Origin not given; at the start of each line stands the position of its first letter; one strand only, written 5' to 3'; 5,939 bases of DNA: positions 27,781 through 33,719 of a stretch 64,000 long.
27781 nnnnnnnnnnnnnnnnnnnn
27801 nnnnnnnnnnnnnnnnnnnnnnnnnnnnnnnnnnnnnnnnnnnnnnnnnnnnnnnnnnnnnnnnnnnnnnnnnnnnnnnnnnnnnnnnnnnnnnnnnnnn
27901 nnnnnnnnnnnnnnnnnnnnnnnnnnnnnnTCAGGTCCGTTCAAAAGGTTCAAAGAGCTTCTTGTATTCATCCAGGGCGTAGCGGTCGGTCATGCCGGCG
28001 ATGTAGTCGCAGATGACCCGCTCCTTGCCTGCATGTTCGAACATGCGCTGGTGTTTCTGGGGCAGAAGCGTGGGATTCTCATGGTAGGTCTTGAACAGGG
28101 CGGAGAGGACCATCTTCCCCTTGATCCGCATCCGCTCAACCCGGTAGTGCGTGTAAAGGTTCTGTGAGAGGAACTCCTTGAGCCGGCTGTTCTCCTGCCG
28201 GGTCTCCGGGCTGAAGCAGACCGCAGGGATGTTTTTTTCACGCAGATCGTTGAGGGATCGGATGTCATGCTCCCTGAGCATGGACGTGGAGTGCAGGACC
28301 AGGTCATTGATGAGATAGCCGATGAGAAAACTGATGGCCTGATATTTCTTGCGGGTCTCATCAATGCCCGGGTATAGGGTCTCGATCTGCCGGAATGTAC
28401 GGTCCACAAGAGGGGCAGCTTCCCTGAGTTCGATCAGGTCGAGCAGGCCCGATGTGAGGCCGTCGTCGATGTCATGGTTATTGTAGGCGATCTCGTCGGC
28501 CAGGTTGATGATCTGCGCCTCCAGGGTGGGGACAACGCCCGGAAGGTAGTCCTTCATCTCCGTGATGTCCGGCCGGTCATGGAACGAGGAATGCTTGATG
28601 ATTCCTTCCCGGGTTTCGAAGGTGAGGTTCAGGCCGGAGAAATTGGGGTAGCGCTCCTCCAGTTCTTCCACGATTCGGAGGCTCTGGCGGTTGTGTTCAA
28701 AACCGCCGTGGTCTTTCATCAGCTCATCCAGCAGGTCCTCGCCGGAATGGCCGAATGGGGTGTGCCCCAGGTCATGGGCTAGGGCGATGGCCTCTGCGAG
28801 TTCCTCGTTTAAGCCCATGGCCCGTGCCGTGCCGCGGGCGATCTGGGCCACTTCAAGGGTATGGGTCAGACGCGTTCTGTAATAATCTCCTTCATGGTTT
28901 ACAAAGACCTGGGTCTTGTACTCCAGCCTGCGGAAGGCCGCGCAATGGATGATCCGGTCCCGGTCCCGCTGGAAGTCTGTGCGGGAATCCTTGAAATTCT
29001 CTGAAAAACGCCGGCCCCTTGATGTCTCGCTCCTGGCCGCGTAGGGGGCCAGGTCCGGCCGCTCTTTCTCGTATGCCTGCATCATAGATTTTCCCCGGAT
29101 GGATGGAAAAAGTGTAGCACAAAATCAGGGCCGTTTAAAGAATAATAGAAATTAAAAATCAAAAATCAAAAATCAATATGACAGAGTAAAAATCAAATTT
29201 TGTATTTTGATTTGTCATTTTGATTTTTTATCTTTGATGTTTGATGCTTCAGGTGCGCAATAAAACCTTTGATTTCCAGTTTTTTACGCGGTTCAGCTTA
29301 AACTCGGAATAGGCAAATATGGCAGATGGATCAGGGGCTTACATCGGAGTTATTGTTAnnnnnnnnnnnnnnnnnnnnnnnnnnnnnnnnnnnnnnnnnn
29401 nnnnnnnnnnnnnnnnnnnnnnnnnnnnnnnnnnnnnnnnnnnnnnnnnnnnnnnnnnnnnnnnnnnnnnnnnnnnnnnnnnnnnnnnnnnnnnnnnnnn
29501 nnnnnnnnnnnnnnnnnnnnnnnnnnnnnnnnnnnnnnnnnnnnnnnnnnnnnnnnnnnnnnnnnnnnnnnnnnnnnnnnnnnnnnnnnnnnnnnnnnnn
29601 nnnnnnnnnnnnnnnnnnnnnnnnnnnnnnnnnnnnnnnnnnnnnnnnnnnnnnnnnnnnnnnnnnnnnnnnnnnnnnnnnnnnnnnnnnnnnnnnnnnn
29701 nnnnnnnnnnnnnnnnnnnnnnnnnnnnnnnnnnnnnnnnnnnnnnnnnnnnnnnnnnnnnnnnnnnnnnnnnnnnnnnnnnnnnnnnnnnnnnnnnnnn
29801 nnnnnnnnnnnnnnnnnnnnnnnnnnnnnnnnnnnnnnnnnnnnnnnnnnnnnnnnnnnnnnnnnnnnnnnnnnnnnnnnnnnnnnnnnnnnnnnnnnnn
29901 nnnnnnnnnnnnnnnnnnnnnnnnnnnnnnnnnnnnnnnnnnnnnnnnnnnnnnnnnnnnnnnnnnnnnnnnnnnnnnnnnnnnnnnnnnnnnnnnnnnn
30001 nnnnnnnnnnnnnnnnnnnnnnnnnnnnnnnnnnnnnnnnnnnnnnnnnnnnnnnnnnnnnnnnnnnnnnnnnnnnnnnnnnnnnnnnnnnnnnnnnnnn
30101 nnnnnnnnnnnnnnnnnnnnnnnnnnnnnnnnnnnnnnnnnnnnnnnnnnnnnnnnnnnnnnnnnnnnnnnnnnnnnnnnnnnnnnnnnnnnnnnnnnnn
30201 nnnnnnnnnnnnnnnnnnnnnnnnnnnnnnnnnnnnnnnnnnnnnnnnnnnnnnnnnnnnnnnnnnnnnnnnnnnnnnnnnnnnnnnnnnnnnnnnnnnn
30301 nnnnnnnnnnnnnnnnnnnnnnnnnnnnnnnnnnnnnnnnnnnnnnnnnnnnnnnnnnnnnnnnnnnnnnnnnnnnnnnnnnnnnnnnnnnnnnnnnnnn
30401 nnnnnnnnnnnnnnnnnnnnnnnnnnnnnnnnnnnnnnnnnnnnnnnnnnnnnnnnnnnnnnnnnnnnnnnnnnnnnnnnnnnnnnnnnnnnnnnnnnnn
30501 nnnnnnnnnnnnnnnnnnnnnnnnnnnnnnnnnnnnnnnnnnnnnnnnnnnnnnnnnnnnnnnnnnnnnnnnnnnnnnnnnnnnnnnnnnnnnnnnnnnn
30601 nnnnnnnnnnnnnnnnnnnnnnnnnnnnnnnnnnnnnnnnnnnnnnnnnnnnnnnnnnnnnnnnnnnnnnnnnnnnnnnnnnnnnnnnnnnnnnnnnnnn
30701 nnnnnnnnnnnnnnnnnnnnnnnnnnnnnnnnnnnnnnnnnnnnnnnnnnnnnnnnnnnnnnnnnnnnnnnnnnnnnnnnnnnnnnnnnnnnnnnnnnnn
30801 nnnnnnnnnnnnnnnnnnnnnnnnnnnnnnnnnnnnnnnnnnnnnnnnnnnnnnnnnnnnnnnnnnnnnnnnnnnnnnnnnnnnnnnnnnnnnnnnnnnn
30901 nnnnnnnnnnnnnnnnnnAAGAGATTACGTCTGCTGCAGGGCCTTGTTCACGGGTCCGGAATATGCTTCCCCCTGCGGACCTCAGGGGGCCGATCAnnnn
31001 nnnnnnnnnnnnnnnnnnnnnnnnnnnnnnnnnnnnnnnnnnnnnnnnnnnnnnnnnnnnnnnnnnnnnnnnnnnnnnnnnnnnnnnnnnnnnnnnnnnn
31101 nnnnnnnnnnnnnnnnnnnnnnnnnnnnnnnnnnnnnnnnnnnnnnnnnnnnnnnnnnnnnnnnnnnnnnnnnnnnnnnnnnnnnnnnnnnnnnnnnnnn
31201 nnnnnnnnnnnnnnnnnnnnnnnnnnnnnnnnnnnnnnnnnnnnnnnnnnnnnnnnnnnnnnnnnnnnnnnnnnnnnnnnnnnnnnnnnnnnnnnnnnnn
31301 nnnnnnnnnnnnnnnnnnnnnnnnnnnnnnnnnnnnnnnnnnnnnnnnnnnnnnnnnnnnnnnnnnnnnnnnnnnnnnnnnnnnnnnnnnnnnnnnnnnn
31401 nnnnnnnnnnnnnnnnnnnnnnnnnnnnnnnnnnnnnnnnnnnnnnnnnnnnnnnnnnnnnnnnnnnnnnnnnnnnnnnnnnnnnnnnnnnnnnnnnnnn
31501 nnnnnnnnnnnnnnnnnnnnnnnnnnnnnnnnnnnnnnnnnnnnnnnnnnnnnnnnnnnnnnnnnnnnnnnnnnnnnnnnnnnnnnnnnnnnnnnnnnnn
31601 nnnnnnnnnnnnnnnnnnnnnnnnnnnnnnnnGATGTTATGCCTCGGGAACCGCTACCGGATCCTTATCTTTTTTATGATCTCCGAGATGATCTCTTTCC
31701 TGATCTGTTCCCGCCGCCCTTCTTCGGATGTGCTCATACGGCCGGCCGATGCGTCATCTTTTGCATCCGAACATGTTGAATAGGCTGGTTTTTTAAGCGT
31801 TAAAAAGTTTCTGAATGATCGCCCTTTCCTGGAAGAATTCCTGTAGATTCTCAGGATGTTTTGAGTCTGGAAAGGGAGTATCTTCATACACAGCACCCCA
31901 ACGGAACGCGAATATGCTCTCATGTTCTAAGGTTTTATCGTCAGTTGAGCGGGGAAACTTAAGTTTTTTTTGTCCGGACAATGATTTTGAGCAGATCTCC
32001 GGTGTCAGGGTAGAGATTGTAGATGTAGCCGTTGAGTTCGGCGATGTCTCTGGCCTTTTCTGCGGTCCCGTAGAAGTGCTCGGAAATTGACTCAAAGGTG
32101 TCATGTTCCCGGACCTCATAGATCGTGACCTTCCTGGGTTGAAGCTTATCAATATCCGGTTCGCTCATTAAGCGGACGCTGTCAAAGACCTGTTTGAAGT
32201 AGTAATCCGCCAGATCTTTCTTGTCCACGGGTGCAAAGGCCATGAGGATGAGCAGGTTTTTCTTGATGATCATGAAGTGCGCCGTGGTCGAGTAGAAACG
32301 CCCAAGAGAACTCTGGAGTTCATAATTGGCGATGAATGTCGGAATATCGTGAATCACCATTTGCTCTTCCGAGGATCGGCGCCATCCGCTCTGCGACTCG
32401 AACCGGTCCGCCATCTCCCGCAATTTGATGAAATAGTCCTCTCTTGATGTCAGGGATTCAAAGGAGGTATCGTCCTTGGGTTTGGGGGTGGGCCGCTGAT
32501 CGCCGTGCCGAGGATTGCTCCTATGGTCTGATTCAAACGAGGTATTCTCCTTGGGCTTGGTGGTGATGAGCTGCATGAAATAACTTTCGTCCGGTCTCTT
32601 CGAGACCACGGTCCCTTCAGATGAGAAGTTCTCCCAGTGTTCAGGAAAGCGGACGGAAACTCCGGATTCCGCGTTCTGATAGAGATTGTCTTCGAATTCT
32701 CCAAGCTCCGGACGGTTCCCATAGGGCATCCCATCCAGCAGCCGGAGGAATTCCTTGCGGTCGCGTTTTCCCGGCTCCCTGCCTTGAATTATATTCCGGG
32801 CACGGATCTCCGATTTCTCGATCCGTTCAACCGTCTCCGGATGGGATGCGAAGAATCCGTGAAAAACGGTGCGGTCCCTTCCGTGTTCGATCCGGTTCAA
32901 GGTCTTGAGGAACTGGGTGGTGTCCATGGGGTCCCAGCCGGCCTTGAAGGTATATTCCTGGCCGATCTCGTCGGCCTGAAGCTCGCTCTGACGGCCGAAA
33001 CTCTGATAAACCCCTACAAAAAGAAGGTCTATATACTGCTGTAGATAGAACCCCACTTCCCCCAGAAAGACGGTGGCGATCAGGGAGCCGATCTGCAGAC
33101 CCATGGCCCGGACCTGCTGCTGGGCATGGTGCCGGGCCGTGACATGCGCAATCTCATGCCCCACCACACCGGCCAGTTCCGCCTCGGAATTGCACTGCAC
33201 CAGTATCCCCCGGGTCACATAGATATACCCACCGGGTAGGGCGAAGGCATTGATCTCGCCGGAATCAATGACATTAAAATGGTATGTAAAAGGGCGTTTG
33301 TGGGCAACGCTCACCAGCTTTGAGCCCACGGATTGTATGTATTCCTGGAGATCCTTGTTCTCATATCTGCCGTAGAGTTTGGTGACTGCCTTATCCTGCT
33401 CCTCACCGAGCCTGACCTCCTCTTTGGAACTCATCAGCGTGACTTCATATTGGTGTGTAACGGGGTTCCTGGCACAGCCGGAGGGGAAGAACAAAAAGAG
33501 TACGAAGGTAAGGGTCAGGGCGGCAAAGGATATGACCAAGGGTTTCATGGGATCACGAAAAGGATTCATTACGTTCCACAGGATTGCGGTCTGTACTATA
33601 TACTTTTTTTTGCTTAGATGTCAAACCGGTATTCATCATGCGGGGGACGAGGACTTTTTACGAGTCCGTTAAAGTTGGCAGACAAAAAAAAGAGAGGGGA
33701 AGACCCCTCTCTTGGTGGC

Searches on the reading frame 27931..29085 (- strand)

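Call 51: search_protein_families(library=pfam, proteins=[window:27931-29085:-], max_evalue=0.00001)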
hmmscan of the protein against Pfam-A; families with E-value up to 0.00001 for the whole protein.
window:27931-29085:- (384 aa): 2 families
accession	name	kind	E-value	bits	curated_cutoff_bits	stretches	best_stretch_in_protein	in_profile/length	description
PF13286.11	HD_assoc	-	2.6e-29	102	22.2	1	289-376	1-91/91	Phosphohydrolase-associated domain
PF01966.28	HD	-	7.4e-18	65.4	22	1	72-200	1-114/116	HD domain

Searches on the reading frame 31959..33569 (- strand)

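Call 51: search_protein_families(library=pfam, proteins=[window:31959-33569:-], max_evalue=0.00001)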
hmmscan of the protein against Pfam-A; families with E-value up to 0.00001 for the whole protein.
window:31959-33569:- (536 aa): 1 family
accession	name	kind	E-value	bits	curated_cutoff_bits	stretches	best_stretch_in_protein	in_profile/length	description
PF01435.24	Peptidase_M48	-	1.9e-31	109.8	20.3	1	75-252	4-181/186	Peptidase family M48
